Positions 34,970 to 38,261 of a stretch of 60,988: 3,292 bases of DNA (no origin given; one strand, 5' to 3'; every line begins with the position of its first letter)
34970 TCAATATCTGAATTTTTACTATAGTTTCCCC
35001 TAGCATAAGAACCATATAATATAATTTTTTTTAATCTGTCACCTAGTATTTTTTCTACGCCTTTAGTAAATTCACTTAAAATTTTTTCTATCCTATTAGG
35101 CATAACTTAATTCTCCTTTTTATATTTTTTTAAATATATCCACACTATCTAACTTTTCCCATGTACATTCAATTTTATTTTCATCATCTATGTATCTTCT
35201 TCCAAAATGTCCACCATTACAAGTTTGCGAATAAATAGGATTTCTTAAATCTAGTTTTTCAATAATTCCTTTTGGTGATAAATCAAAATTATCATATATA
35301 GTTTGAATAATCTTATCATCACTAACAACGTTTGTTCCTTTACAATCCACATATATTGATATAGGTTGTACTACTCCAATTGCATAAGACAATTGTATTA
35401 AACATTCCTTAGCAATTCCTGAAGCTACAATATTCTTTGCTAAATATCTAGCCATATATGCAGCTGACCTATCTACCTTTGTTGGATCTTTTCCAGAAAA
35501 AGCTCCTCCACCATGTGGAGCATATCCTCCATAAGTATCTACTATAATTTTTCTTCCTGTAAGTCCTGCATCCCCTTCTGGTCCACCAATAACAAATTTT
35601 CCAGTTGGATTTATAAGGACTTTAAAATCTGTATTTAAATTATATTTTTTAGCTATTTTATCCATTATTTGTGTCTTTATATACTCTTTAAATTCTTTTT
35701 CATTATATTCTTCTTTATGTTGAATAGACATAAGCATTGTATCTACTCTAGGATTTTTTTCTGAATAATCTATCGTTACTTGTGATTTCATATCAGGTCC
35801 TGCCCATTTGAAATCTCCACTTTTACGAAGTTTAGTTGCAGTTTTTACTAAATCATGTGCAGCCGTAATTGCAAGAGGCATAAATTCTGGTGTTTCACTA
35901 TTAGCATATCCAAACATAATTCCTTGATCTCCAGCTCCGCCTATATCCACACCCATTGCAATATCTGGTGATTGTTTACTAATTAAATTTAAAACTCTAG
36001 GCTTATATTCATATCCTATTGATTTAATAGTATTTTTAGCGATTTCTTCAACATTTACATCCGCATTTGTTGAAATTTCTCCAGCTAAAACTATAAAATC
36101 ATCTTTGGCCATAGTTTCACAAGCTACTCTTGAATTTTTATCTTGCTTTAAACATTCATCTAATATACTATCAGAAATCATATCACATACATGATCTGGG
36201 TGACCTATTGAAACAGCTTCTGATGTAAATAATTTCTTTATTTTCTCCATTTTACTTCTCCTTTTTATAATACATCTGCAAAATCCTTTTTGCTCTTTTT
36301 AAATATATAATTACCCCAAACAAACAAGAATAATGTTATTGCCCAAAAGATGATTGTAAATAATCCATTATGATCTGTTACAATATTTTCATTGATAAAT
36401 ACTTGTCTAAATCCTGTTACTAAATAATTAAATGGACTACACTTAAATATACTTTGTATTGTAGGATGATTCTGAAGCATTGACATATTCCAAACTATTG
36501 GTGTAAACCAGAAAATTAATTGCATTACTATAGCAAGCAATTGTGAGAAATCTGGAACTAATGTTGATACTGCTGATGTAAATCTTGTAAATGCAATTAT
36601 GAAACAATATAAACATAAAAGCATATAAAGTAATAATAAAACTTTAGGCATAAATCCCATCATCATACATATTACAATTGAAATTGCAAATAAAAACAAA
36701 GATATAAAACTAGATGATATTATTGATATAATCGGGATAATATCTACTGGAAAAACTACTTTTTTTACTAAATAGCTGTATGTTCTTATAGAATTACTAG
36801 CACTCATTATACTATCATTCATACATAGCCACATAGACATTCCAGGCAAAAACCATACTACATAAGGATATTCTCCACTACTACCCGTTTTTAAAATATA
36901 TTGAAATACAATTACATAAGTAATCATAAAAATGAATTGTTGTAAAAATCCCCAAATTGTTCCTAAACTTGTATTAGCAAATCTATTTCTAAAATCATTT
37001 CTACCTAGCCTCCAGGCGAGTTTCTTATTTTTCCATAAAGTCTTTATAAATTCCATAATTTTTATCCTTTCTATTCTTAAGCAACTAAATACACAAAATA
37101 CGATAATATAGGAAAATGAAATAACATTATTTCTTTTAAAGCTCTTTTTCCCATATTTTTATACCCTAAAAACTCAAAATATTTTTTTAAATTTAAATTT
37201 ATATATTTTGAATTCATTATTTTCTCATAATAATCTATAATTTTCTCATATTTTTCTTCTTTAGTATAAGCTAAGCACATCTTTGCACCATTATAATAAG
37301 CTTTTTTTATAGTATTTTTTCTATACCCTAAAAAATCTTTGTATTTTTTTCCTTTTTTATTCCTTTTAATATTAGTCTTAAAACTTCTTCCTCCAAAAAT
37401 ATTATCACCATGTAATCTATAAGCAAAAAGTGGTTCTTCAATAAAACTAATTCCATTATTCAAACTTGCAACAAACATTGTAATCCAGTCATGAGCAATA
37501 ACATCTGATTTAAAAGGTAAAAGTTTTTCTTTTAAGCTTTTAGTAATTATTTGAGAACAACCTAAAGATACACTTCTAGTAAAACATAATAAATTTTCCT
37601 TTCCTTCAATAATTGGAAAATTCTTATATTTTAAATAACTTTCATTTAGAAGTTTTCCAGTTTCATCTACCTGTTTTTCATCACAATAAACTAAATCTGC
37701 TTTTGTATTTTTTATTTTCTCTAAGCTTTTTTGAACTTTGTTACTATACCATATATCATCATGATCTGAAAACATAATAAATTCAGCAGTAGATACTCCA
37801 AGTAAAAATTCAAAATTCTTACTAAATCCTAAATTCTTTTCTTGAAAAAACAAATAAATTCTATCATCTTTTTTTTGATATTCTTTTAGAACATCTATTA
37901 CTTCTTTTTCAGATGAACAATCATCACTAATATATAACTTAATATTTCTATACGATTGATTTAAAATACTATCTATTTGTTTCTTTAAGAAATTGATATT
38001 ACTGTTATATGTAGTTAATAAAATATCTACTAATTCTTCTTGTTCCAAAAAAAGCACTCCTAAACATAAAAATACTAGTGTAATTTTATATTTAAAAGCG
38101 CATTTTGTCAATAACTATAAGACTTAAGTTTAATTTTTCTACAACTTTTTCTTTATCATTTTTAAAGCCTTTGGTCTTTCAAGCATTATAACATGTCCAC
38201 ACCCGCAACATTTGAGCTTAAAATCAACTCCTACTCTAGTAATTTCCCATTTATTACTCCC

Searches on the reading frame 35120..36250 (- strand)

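Call 18: search_protein_families(library=pfam, proteins=[window:35120-36250:-], max_evalue=0.0001)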
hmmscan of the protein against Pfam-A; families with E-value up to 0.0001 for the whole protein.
window:35120-36250:- (376 aa): 3 families
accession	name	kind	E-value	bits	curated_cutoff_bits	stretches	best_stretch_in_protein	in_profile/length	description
PF02773.21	S-AdoMet_synt_C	-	7.9e-65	217.4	25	1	221-354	1-134/138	S-adenosylmethionine synthetase, C-terminal domain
PF02772.21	S-AdoMet_synt_M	-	3.5e-40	137.3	29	1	105-219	3-120/120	S-adenosylmethionine synthetase, central domain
PF00438.25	S-AdoMet_synt_N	-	3.4e-33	114.6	33.1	1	6-83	2-79/99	S-adenosylmethionine synthetase, N-terminal domain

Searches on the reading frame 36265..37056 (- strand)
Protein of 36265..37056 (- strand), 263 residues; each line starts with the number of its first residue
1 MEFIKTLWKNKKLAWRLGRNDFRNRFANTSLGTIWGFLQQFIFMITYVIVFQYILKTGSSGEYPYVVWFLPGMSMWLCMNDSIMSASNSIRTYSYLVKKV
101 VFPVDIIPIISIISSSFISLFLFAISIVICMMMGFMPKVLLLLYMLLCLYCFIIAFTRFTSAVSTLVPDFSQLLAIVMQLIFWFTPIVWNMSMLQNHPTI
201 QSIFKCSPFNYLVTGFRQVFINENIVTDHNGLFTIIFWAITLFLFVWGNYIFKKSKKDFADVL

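Call 18: search_protein_families(library=pfam, proteins=[window:36265-37056:-], max_evalue=0.0001)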
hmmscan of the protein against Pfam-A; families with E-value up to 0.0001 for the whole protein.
window:36265-37056:- (263 aa): 1 family
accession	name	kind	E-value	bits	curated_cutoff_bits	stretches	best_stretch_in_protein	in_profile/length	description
PF01061.29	ABC2_membrane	-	1.5e-15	57.7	26.9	1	15-220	4-210/211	ABC-2 type transporter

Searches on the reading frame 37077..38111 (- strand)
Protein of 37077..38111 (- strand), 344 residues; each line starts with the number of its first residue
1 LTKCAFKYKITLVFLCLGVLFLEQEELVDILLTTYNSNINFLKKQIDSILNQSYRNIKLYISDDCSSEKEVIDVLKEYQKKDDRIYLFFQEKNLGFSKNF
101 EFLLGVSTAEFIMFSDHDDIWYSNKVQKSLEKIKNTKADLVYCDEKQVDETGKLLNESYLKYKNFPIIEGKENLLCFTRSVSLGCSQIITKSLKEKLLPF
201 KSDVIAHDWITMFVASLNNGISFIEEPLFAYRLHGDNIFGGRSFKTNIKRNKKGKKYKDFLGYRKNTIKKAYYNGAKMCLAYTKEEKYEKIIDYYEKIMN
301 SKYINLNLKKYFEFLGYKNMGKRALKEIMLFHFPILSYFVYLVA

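Call 18: search_protein_families(library=pfam, proteins=[window:37077-38111:-], max_evalue=0.0001)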
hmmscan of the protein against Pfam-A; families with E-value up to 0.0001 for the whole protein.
window:37077-38111:- (344 aa): 2 families
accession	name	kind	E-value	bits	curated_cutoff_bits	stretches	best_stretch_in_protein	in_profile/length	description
PF00535.33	Glycos_transf_2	-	4.2e-22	79.3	23.3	1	30-158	2-128/168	Glycosyl transferase family 2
PF13641.12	Glyco_tranf_2_3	-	2.2e-05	25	27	1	31-156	6-133/230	Glycosyltransferase like family 2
